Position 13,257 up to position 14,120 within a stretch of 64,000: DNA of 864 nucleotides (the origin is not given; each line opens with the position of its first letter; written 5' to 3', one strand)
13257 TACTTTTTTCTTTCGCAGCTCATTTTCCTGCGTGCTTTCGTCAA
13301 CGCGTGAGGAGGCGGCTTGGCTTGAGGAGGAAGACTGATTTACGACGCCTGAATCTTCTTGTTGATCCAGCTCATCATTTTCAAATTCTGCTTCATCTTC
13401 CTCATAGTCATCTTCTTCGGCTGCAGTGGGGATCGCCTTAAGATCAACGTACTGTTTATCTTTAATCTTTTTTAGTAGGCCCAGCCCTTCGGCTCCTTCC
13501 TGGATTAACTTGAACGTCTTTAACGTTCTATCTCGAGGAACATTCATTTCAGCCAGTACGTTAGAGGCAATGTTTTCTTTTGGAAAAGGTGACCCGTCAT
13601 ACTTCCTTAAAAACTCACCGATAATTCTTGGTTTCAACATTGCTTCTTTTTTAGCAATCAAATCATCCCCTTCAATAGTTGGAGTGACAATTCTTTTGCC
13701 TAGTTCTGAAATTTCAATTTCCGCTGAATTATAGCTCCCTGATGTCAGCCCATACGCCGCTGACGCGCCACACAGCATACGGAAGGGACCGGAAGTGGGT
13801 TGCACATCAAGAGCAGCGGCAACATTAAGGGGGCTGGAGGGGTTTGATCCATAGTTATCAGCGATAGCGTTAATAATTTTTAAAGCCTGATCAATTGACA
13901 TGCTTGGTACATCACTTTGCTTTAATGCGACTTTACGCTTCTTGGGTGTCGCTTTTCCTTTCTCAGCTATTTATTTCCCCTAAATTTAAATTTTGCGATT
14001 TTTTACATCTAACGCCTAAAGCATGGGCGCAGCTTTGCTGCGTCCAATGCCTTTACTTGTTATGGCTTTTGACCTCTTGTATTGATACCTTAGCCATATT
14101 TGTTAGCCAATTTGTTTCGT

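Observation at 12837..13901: Integron cassette encoding a TIR-like (COG4271 / CAP12-PycTIR-type) domain fused to an unrecognised N-terminal domain: candidate anti-phage effector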

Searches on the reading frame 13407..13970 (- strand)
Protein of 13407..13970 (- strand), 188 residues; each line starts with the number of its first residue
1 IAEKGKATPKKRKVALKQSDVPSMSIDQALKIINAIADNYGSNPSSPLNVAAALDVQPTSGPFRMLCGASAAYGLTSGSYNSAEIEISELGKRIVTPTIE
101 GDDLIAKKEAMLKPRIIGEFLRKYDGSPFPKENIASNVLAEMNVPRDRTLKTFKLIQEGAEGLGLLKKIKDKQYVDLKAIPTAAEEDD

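Call 16: find_homologous_proteins(query=window:13407-13970:-, max_evalue=0.001)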
Query window:13407-13970:- (188 aa): 16 proteins with E <= 0.001 among 383 candidates.
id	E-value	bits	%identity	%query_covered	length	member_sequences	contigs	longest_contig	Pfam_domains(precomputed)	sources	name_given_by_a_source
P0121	3.2e-55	205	55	95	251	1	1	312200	-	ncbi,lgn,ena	-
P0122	2.9e-54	201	55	96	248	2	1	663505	-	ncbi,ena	-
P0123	1.3e-51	193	54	88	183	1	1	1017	-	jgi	-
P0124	3.2e-49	185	49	95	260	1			-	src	-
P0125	1.6e-48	183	60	77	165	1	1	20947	-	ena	-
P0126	9.2e-47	177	48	96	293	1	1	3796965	-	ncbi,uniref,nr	ncbi:hypothetical protein [Sphingopyxis sp. PET50]|uniref:hypothetical protein n=1 Tax=Sphingopyxis 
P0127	6.6e-46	174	60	74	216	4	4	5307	-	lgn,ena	-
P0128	1.0e-45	174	56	81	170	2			-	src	-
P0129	3.4e-45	172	49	90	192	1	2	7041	-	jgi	jgi:hypothetical protein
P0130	1.1e-44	170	58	74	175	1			-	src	-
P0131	1.9e-43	166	50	85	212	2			-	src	-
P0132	2.5e-43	166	49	89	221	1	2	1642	-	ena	-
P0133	1.8e-42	163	55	74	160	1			-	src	-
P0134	7.0e-41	158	62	66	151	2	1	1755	-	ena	-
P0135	2.6e-38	150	57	68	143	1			-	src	-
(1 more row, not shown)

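Call 45: predict_structure(alignment_id=A4)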
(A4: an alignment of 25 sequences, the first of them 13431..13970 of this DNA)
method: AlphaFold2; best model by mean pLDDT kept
length: 180 residues; sequences in the alignment: 25
mean_pLDDT: 91.4   pTM: 0.83
mean pLDDT of the five models: 91.4, 91.2, 89.6, 89.6, 89.6
residues with pLDDT >= 90: 155; 70-90: 10; 50-70: 9; < 50: 6
segments of 3 or more residues with pLDDT < 50: none
pLDDT, mean of each block of 10 residues (from residue 1): 51 70 93 98 97 96 95 96 97 95 95 96 97 96 93 95 94 90
secondary structure, 60 per line:
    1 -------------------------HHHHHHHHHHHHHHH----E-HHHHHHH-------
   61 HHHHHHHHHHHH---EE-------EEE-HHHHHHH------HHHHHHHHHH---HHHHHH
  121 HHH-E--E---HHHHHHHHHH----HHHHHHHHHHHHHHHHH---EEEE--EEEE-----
elements in order: H26-40 H47-53 H61-72 E85-87 H89-95 H102-111 H115-123 H132-141 H146-162 E166-169 E172-175

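Call 48: search_protein_families(library=pfam, proteins=[window:13431-13970:-], max_evalue=1)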
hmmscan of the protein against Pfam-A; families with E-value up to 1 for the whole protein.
window:13431-13970:- (180 aa): 0 families

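Call 50: search_protein_representatives(alignment_id=A4)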
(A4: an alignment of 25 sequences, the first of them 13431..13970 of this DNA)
Query: 25 sequences, 182 profile positions. Proteins with E-value up to 0.001 (for the whole library): 2412; up to 1e-10: 937; up to 1e-30: 251. The best 150 are listed.
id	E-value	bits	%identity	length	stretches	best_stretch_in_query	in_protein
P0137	5.2e-80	283.4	-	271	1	7-180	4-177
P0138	1.0e-78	279.2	-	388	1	3-181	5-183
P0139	4.4e-78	277.2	-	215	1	6-181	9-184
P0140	5.9e-77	273.5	-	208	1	6-181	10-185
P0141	1.2e-75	269.2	-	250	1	7-181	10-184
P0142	8.1e-75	266.5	-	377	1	6-181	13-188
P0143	1.2e-74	265.9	-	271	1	11-181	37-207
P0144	1.8e-74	265.4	-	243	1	9-180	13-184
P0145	3.9e-74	264.3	-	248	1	5-181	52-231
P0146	4.0e-74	264.3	-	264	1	1-180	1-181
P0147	6.9e-74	263.5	-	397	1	6-181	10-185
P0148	5.7e-73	260.5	-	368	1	5-181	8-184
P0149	1.6e-72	259.0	-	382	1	6-180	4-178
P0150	3.1e-72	258.1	-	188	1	6-180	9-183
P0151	4.6e-72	257.5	-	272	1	1-175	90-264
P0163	6.1e-69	247.4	-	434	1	9-181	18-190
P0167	2.9e-67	241.9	-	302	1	5-180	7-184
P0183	1.0e-64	233.6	-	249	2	9-181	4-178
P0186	1.9e-64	232.7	-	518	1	10-181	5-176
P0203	2.9e-60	219.1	-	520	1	7-181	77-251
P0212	3.9e-58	212.2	-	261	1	2-181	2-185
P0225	1.8e-55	203.5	-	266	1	10-179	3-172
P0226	2.3e-55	203.1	-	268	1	6-181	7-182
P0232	2.0e-54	200.1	-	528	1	4-180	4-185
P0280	1.2e-47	177.9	-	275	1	8-180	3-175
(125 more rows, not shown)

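Call 53: search_protein_families(library=pfam, alignment_id=A5, max_evalue=0.001)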
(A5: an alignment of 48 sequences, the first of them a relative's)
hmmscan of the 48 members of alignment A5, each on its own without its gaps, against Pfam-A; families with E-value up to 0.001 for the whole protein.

A. member 1, P0186 (518 aa): 2 families
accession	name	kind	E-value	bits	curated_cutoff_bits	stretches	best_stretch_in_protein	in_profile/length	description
PF00069.31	Pkinase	-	2.4e-35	122.6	31.7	1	246-503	5-255/263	Protein kinase domain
PF07714.23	PK_Tyr_Ser-Thr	-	7.6e-27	94.7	23.1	1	244-501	3-250/258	Protein tyrosine and serine/threonine kinase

B. families by the number of members that match (of 48 scanned): 4 families
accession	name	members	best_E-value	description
PF10137.14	CAP12-PCTIR_TIR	18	7e-19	CAP12/Pycsar effector protein, TIR domain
PF00069.31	Pkinase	3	2.4e-35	Protein kinase domain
PF07714.23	PK_Tyr_Ser-Thr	3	7.6e-27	Protein tyrosine and serine/threonine kinase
PF03109.22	ABC1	2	3.5e-05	ABC1 atypical kinase-like domain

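Call 74: search_protein_families(library=padloc, proteins=[P0186, P0203, P0232, P0163, P0183, P0212, P0226, P0225, P0167, P0280], max_evalue=0.001)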
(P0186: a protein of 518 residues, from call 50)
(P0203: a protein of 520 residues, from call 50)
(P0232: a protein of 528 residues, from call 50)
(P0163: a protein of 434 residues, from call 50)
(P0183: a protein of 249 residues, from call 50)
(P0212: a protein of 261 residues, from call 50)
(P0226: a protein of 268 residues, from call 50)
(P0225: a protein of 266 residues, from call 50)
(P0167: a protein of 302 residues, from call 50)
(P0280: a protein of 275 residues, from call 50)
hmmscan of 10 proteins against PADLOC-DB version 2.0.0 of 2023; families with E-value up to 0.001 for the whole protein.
P0186 (518 aa): 34 families (the best 25 are shown)
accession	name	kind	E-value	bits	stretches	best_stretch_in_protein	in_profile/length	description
PDLC04042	PD-T4-6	-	1.9e-54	183.3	1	239-513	8-272/292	-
PDLC04053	PD-T4-6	-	7.9e-50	168.1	1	237-514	6-272/311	-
PDLC04138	mad6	-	2.9e-47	160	1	239-513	50-313/659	mads_6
PDLC04054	PD-T4-6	-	8.5e-46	155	1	238-513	8-273/347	-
PDLC04060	PD-T4-6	-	7.7e-45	151.7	1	241-513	9-269/486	-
PDLC04061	PD-T4-6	-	5e-43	146.3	1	240-514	16-284/510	-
PDLC04041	PD-T4-6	-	1.1e-41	141.5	1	268-506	48-286/443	-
PDLC04047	PD-T4-6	-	2e-40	136.9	1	241-502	11-261/327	-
PDLC04039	PD-T4-6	-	2.7e-40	136.8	1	232-507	6-269/458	-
PDLC04043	PD-T4-6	-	1.7e-38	130.8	1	240-501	15-265/452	-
PDLC04057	PD-T4-6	-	1.9e-34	117.4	1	269-511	29-268/443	-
PDLC04048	PD-T4-6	-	3e-34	116.9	1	242-471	12-228/354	-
PDLC04040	PD-T4-6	-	6.8e-34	115.5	1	264-515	10-268/547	-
PDLC04052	PD-T4-6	-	2.9e-33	113.8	1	240-515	9-279/496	-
PDLC01088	C3a189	-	4.9e-33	112.7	1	267-500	16-249/840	kinase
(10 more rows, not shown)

P0203 (520 aa): 35 families (the best 25 are shown)
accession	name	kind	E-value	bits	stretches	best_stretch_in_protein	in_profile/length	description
PDLC04042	PD-T4-6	-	2.1e-29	101.1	1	337-517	8-177/292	-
PDLC04138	mad6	-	1.6e-26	91.4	1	337-518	50-222/659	mads_6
PDLC04053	PD-T4-6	-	1.6e-25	88.2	1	337-517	8-177/311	-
PDLC04047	PD-T4-6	-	1.5e-21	74.8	1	340-518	12-178/327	-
PDLC04054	PD-T4-6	-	2.2e-21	74.6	1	334-519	6-180/347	-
PDLC04061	PD-T4-6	-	6.2e-21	73.5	1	337-515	15-186/510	-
PDLC04043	PD-T4-6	-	7.2e-21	72.8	1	339-517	16-181/452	-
PDLC04041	PD-T4-6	-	3.2e-20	70.8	1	336-517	26-199/443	-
PDLC04060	PD-T4-6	-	6.4e-19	66.2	1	340-518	10-175/486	-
PDLC04039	PD-T4-6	-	1.8e-18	64.8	1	332-517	8-180/458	-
PDLC04048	PD-T4-6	-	6.4e-18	63.2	1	340-518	12-178/354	-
PDLC04057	PD-T4-6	-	3.2e-14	50.8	1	369-518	31-176/443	-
PDLC04040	PD-T4-6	-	5.3e-14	49.8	1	365-503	13-154/547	-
PDLC04056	PD-T4-6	-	6.6e-14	49.8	1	423-514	82-170/415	-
PDLC01088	C3a189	-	1e-13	48.7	1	367-500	18-149/840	kinase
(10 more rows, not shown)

P0232 (528 aa): 34 families (the best 25 are shown)
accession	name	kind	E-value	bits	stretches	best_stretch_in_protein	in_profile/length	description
PDLC04042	PD-T4-6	-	4.4e-51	172.3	1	244-522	8-276/292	-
PDLC04138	mad6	-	2.5e-47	160.1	1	239-526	45-321/659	mads_6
PDLC04053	PD-T4-6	-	1.8e-45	153.7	1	241-524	5-277/311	-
PDLC04054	PD-T4-6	-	6.1e-43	145.6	1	238-516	3-271/347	-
PDLC04039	PD-T4-6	-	1.2e-40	137.9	1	241-510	10-267/458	-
PDLC04041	PD-T4-6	-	1.5e-40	137.7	1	236-515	19-290/443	-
PDLC04060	PD-T4-6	-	6.5e-38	128.9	1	244-522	7-273/486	-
PDLC04043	PD-T4-6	-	1.3e-36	124.7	1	246-497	16-252/452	-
PDLC04061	PD-T4-6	-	1.8e-36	124.7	1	245-510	16-275/510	-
PDLC04047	PD-T4-6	-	3.1e-34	116.5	1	244-525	9-279/327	-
PDLC04048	PD-T4-6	-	2e-29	101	1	245-489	10-239/354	-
PDLC04052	PD-T4-6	-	1.1e-28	98.7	1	242-526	6-284/496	-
PDLC04040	PD-T4-6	-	3e-28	96.9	1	277-495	18-242/547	-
PDLC01088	C3a189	-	6.3e-28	95.8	1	278-506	22-250/840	kinase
PDLC04057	PD-T4-6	-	3.4e-27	93.6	1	280-524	35-276/443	-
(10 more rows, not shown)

P0163 (434 aa): 7 families
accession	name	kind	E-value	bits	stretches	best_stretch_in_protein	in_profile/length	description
PDLC05005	PDC-S35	-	6e-13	47.1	1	245-380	110-247/264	-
PDLC05007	PDC-S35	-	2.1e-10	38.7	1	247-384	127-266/278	-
PDLC05004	PDC-S35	-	2.9e-09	34.9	1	252-384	118-253/265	-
PDLC05003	PDC-S35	-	3.8e-09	34.4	1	243-369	79-212/245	-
PDLC05006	PDC-S35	-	1.3e-08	32.6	1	242-371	71-205/231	-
PDLC00731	Effector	-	0.00056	17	1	269-373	171-278/306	TIR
PDLC02371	PycTIR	-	0.00091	16.7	0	249-377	147-265/288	-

P0183 (249 aa): 2 families
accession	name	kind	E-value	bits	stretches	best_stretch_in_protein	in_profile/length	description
PDLC04589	PDC-M34A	-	9.3e-09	33.9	1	208-246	169-207/208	-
PDLC04588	PDC-M34A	-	2.1e-06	25.4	1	71-248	93-260/260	-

P0212 (261 aa): 0 families

P0226 (268 aa): 0 families

P0225 (266 aa): 0 families

P0167 (302 aa): 0 families

P0280 (275 aa): 0 families

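Call 76: fold_search(model_id=the predicted structure, library=viral)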
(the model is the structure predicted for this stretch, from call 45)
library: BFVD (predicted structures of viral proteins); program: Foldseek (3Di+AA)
matches with E <= 10: 388; with E <= 0.001: 0
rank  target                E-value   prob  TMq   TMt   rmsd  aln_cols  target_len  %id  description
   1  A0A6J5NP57            7.0e-03  0.97  0.29  0.33  15.9       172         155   12  Uncharacterized protein [uncultured Caudovirales phage]
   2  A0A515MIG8            1.2e-02  0.97  0.27  0.28  11.2       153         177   11  HTH marR-type domain-containing protein [Gordonia phage SheckWes]
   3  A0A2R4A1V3            4.7e-02  0.77  0.31  0.23  10.5       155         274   17  (no name in the UniProt tables at hand)
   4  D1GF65                5.0e-02  0.77  0.27  0.26  11.7       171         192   13  Uncharacterized protein [Sulfolobus spindle-shaped virus 7]
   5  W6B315                5.9e-02  0.33  0.23  0.23  14.9       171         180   14  (no name in the UniProt tables at hand)
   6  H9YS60                8.1e-02  0.75  0.33  0.28  14.0       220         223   11  (no name in the UniProt tables at hand)
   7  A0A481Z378            8.5e-02  0.25  0.22  0.12  19.6       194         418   15  3'-5' exonuclease [Pithovirus LCPAC101]
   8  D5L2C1                1.1e-01  0.23  0.22  0.16  14.9       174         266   13  Uncharacterized protein [uncultured virus]
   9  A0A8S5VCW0            1.6e-01  0.90  0.35  0.34   5.5       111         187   11  FOKI RESTRICTION ENDONUCLEASE/DNA COMPLEX (ENDONUCLEASE-DNA), TYPE IIS, RESTRICTION.8A [Siphoviridae sp. ctDXu9]
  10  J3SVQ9                2.9e-01  0.51  0.28  0.09  11.7       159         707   14  Uncharacterized protein [Caulobacter phage phiCbK]
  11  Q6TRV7                3.1e-01  0.57  0.31  0.36  10.3       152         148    8  ORF A148 [Sulfolobus virus Ragged Hills]
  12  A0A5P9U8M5            3.1e-01  0.18  0.21  0.16  16.5       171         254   13  (no name in the UniProt tables at hand)
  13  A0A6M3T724            3.4e-01  0.85  0.28  0.45   5.4        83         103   20  (no name in the UniProt tables at hand)
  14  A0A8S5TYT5            3.4e-01  0.30  0.31  0.28   9.2       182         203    9  Uncharacterized protein [Siphoviridae sp. ctnPP24]
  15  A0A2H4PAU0            3.4e-01  0.25  0.27  0.18  12.4       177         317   10  (no name in the UniProt tables at hand)
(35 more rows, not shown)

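Call 78: find_encoding_contigs(protein=P0183, flank=6000, max_places=4)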
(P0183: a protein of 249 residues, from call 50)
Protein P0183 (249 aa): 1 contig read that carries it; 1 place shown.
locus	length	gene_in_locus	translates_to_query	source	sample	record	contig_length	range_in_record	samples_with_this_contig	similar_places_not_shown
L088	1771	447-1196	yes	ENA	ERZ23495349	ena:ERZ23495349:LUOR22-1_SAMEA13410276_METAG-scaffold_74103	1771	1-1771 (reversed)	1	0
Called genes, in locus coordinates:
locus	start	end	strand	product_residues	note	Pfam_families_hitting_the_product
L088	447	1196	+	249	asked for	-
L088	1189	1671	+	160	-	PF09509:Hypoth_Ymh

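Call 84: find_homologous_proteins(query=A9, max_evalue=0.001)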
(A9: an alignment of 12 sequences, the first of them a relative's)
Query A9 (12 sequences) (249 aa, profile of the alignment): 78 proteins with E <= 0.001 among 8000 candidates.
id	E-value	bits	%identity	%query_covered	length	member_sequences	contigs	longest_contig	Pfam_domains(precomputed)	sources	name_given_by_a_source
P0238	2.1e-92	327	38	66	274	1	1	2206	-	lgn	-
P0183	3.6e-87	310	100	100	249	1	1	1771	-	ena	-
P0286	1.6e-81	292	62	76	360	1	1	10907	PF10137.15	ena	-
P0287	3.7e-81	290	58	68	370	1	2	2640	PF10137.15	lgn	-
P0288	8.5e-81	289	43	96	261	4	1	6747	-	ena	-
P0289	5.7e-80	287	56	82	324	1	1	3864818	PF10137.15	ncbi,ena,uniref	ncbi:TIR domain-containing protein [Candidatus Palauibacter sp.]|uniref:TIR domain-containing protei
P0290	2.2e-78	281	48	81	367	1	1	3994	PF10137.15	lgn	-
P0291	4.8e-78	280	46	97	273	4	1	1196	-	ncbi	-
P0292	7.7e-78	280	48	79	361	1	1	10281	PF10137.15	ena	-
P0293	1.1e-75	272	52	80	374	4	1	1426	PF10137.15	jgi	jgi:hypothetical protein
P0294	1.6e-75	272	54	80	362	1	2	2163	PF10137.15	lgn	-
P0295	3.2e-75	271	58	73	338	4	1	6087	PF10137.15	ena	-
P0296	1.3e-74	269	53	70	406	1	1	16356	PF10137.15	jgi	jgi:predicted nucleotide-binding protein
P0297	3.8e-74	267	48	94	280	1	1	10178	-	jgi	jgi:hypothetical protein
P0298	4.4e-74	267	56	67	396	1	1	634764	PF10137.15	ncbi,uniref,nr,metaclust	ncbi:TIR domain-containing protein [Solirubrobacter soli]|uniref:TIR domain-containing protein n=1 T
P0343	2.6e-65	239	40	75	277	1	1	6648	-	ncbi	-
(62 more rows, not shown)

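Call 85: find_encoding_contigs(protein=P0297, flank=3500, max_places=2)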
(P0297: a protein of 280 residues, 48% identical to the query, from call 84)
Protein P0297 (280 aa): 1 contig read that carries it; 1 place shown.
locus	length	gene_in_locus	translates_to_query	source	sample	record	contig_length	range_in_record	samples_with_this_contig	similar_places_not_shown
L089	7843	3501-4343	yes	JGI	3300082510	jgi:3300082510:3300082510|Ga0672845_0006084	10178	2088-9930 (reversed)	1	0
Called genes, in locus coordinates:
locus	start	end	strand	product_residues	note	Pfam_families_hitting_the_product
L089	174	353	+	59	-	-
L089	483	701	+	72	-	-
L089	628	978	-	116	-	PF18480:DUF5615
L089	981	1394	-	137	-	-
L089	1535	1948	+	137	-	-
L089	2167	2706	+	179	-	-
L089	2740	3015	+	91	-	-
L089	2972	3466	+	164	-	-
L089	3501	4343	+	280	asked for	-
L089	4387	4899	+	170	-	PF18165:pP_pnuc_1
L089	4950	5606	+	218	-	PF05063:MT-A70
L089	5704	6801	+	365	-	PF02086:MethyltransfD12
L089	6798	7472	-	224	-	-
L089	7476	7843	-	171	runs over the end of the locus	PF11407:RestrictionMunI (weak)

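Call 86: find_encoding_contigs(protein=P0288, flank=3500, max_places=2)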
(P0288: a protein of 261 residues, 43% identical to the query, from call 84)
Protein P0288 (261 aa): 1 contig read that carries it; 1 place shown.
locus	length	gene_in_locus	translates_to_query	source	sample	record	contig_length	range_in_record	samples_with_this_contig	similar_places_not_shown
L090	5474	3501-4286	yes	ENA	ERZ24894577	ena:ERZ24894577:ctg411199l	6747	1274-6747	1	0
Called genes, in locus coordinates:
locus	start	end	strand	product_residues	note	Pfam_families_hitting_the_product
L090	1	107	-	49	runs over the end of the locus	-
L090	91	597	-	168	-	-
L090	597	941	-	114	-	PF00899:ThiF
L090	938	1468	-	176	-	PF02604:PhdYeFM_antitox (faint), PF26395:E2-CBASS (weak)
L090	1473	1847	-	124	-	PF26395:E2-CBASS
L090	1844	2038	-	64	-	-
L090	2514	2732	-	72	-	-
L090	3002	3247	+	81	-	-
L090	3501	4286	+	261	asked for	-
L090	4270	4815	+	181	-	-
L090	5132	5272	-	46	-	-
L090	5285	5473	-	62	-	?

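Call 87: find_encoding_contigs(protein=P0343, flank=3500, max_places=2)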
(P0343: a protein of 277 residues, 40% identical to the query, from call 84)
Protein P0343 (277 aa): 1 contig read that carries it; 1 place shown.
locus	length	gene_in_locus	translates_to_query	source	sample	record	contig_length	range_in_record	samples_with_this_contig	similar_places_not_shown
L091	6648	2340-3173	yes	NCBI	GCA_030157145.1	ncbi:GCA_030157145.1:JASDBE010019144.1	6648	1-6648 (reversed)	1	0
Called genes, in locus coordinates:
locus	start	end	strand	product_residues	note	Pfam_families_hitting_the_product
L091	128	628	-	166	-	-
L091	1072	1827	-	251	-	-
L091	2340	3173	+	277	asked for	-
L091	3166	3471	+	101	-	PF10137:CAP12-PCTIR_TIR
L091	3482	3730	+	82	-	-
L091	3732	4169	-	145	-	-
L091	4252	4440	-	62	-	-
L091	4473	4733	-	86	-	-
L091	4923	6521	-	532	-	-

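Call 96: search_protein_families(library=padloc, proteins=[L088:1189-1671:+, L089:4387-4899:+, L090:4270-4815:+], max_evalue=0.001)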
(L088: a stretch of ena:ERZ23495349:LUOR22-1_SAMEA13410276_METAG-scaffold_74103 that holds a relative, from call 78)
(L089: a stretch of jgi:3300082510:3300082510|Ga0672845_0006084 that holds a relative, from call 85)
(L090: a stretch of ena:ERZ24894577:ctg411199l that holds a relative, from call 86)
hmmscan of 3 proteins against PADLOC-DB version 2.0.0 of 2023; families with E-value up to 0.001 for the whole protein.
L088:1189-1671:+ (160 aa): 3 families
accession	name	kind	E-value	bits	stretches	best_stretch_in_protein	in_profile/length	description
PDLC03987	PD-Lambda-3_B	-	4.4e-14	50.4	1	33-157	138-263/270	-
PDLC02412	Aga_HEPN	-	2.8e-10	37.8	1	32-157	249-379/382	Class II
PDLC03988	PD-Lambda-3_B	-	1.7e-05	22.4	1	35-112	140-216/222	-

L089:4387-4899:+ (170 aa): 1 family
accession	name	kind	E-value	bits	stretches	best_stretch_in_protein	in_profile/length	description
PDLC02413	Aga_Nuclease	-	1.6e-07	28.9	1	40-118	17-90/267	-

L090:4270-4815:+ (181 aa): 0 families
